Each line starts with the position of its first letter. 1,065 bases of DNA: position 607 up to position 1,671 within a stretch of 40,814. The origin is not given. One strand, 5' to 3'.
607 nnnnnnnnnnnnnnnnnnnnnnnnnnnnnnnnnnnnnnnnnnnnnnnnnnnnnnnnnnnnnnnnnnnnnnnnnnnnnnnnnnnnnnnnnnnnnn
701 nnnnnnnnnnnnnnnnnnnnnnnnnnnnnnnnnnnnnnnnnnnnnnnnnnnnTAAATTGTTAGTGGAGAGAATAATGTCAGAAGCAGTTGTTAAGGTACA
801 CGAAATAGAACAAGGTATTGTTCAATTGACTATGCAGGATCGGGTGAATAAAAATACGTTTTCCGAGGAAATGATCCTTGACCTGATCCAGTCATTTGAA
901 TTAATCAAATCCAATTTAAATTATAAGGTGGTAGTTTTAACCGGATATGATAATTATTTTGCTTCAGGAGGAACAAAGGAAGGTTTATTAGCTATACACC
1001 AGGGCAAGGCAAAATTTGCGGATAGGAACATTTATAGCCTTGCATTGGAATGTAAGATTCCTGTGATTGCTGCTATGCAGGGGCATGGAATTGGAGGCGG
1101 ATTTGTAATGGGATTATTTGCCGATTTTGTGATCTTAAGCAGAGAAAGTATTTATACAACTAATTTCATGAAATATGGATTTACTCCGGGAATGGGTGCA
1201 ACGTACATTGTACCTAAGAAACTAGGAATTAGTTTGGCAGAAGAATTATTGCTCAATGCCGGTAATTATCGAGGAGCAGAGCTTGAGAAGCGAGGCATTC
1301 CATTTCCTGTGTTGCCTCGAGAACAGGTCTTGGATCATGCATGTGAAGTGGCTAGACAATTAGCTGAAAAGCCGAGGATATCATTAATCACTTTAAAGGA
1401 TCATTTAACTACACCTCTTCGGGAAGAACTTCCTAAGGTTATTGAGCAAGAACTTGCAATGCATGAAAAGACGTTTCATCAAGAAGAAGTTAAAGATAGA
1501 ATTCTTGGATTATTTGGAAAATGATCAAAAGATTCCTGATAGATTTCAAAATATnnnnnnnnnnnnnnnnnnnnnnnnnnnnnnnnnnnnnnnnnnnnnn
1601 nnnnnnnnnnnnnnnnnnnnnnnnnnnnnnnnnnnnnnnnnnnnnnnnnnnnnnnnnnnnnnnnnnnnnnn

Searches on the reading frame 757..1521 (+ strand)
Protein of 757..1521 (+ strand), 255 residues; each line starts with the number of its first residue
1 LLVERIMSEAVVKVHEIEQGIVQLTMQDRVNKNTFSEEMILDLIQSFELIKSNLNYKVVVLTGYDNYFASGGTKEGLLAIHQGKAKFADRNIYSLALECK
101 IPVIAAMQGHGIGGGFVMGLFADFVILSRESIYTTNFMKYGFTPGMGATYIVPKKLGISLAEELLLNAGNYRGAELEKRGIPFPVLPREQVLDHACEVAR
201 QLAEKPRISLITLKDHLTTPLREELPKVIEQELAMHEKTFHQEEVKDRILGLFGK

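Call 6: search_protein_families(library=pfam, proteins=[window:757-1521:+], max_evalue=0.001)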
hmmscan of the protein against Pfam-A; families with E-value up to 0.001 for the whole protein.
window:757-1521:+ (255 aa): 2 families
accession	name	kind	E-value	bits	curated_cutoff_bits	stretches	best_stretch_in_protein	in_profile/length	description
PF00378.25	ECH_1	-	4.5e-69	233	27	1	16-247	1-235/251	Enoyl-CoA hydratase/isomerase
PF16113.10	ECH_2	-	8.8e-12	45.6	27.2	1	25-247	5-233/335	Enoyl-CoA hydratase/isomerase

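Call 21: find_encoding_contigs(protein=window:757-1521:+, flank=10000, max_places=4)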
Protein window:757-1521:+ (255 aa): no gene with exactly this product is on record in the collection.
